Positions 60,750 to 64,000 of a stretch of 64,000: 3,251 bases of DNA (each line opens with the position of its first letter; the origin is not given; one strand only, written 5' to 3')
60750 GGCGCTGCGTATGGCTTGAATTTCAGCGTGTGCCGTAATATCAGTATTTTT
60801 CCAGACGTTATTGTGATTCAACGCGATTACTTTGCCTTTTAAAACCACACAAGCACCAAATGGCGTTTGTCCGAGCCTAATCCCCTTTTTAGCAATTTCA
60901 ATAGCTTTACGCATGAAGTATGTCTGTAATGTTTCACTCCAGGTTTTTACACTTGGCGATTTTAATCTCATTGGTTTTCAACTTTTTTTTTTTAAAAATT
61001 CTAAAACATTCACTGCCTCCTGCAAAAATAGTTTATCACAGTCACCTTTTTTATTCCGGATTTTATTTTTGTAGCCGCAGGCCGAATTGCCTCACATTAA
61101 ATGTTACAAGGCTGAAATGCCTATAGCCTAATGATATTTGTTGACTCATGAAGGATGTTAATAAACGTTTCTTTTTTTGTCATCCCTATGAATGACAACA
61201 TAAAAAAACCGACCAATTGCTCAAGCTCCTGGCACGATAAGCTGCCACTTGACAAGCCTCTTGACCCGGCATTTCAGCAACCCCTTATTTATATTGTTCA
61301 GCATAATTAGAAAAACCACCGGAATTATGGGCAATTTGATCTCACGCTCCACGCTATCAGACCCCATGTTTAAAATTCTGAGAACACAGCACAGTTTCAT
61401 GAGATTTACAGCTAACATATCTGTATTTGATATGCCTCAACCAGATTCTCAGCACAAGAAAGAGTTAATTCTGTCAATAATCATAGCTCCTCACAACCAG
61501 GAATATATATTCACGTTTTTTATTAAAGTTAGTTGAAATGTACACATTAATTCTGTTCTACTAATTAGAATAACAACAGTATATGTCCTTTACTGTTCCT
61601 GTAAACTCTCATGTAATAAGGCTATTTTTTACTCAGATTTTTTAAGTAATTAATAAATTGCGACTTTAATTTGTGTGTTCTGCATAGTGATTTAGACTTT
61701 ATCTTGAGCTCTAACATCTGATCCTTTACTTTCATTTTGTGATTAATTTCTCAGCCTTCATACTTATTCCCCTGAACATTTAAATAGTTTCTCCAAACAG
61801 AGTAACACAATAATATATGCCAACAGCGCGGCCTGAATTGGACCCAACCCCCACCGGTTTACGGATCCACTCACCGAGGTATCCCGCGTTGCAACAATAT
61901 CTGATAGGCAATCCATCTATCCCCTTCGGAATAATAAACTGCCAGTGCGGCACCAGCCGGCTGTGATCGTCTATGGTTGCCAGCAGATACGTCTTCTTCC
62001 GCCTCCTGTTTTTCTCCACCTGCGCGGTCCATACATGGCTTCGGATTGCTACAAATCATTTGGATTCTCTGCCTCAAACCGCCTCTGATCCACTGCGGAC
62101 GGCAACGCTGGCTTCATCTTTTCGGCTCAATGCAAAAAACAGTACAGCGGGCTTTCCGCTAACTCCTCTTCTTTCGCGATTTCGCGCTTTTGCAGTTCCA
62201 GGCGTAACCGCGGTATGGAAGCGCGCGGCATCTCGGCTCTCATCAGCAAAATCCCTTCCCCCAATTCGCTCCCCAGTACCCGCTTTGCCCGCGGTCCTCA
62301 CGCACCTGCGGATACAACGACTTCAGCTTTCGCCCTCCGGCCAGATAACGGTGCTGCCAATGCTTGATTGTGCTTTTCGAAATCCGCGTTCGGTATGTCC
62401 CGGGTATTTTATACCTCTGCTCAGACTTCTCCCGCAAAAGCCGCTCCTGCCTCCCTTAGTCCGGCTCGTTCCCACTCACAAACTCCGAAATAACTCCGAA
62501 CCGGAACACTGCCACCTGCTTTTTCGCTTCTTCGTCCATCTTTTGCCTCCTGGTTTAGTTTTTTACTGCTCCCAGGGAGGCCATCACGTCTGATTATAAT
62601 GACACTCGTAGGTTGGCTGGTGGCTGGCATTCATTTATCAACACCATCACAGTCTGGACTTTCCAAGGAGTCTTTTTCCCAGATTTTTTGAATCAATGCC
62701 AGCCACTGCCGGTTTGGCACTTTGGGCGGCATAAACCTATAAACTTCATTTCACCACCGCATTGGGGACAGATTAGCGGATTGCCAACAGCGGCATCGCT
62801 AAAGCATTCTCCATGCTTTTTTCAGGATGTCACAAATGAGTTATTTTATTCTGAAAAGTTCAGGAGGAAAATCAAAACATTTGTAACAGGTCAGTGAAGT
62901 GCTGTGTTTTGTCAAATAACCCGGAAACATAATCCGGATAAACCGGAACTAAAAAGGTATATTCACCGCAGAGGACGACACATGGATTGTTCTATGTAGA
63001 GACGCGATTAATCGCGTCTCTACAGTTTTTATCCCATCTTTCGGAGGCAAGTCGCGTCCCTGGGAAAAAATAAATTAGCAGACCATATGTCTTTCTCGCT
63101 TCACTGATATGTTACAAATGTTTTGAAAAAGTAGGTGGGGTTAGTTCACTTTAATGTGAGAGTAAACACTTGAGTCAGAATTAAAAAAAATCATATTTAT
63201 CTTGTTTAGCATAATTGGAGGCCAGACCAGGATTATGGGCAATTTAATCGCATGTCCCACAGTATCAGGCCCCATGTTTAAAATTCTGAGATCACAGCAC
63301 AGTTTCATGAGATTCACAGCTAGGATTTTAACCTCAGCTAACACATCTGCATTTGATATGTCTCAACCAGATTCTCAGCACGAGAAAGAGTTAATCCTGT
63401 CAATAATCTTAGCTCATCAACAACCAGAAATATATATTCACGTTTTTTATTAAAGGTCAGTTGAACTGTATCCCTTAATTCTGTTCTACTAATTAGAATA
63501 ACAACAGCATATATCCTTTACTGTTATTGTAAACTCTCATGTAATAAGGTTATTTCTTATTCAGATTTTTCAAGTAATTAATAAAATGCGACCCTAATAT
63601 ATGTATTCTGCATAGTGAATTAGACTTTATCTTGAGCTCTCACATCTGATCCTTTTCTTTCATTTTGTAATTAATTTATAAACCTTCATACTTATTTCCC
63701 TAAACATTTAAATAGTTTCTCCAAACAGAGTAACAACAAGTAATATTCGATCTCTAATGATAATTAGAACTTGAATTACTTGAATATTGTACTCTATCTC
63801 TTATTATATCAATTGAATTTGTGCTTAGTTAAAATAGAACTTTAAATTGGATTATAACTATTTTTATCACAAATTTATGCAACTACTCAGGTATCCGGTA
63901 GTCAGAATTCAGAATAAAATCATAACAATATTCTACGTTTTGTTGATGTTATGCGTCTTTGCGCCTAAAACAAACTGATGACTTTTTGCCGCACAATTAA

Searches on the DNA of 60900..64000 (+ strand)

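Call 26: search_rna_families(source=window, start=60900, end=64000, threshold=evalue, max_evalue=5)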
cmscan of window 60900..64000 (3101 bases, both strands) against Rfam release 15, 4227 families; matches with E-value up to 5: 3.
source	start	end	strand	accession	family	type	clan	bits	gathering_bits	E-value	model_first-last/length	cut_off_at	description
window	61167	61312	-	RF01484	rli59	Cis-reg;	-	21.8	100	2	1-181/181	no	Listeria sRNA rli59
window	62995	63025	+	RF04248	MIR7486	Gene; miRNA;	-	21.3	67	2.1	1-87/87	no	MIR7486 microRNA precursor family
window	63337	63412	-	RF00087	SNORD26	Gene; snRNA; snoRNA; CD-box;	CL00050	18.7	44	1.6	1-76/76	no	Small nucleolar RNA SNORD26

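Call 31: search_dna_similar(query=window:61286-61822:+, collection=phages, mode=distant, max_evalue=0.01)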
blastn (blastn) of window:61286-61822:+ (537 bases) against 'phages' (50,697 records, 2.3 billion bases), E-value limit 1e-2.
No match.

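Call 32: search_dna_similar(query=window:61286-61822:+, collection=plasmids, mode=distant, max_evalue=0.01)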
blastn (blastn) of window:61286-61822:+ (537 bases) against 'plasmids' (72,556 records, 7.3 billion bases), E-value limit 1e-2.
No match.

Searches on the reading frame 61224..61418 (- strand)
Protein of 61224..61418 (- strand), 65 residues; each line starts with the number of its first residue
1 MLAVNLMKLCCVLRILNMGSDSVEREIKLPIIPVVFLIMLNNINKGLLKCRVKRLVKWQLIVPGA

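Call 22: search_protein_families(library=pfam, proteins=[window:61224-61418:-], max_evalue=0.1)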
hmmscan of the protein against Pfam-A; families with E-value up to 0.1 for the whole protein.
seq(65 aa): 0 families

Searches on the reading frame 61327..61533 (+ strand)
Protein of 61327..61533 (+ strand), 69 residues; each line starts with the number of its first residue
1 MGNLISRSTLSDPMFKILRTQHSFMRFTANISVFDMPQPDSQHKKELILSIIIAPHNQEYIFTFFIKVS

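Call 13: find_homologous_proteins(query=window:61327-61533:+, max_evalue=1)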
Query seq(69 aa) (69 aa): 2 proteins with E <= 1 among 3 candidates.
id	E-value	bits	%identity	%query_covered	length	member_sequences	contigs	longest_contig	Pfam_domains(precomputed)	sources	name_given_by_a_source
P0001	6.0e-38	144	100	100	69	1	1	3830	-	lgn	-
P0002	2.9e-17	79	65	94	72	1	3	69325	-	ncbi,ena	-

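Call 14: find_encoding_contigs(protein=P0002, flank=10000, max_places=10)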
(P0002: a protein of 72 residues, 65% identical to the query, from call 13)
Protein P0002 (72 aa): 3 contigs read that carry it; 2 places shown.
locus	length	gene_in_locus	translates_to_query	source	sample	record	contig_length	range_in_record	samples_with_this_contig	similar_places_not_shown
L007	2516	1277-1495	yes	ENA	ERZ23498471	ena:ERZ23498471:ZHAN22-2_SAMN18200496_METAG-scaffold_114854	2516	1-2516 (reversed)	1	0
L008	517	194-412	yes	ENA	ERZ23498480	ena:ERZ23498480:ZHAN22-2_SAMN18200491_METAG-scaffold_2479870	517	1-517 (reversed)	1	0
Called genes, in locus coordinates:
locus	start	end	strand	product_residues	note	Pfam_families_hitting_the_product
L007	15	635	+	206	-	-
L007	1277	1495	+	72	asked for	-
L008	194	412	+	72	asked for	-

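Call 22: search_protein_families(library=pfam, proteins=[window:61327-61533:+], max_evalue=0.1)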
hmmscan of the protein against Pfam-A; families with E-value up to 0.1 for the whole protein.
seq(69 aa): 0 families

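Call 38: search_protein_representatives(alignment_id=A2)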
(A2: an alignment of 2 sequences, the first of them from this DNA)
Query: 2 sequences, 76 profile positions. Proteins with E-value up to 0.001 (for the whole library): 1; up to 1e-10: 1; up to 1e-30: 1. The best 1 are listed.
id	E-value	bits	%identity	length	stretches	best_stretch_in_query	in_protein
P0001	9.5e-40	150.4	-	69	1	1-76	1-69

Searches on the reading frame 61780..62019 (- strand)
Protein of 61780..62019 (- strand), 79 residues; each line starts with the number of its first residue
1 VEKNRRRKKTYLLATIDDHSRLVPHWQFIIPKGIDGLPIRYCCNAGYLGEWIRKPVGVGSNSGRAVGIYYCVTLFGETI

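Call 51: find_encoding_contigs(protein=window:61780-62019:-, flank=10000, max_places=10)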
Protein window:61780-62019:- (79 aa): no gene with exactly this product is on record in the collection.

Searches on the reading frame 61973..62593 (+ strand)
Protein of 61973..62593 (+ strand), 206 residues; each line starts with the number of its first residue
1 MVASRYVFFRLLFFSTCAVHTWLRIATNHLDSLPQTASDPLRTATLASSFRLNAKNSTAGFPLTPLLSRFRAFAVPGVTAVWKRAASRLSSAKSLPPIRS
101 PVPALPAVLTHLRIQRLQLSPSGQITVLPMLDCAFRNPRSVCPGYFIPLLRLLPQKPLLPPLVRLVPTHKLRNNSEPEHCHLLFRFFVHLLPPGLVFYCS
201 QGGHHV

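Call 61: find_encoding_contigs(protein=window:61973-62593:+, flank=10000, max_places=10)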
Protein window:61973-62593:+ (206 aa): 1 contig read that carries it; 1 place shown.
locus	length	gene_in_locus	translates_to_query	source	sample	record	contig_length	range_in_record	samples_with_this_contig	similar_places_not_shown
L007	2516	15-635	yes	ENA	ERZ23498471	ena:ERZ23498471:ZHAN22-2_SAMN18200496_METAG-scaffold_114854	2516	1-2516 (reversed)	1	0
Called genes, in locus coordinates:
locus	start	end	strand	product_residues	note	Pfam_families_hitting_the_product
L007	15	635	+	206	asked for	-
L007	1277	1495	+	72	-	-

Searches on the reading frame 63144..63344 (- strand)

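Call 22: search_protein_families(library=pfam, proteins=[window:63144-63344:-], max_evalue=0.1)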
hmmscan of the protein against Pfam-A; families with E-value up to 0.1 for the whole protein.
seq(67 aa): 1 family
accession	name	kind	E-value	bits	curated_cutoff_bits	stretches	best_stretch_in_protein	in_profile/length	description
PF00206.25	Lyase_1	-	0.063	13.1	27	1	3-32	250-278/312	Lyase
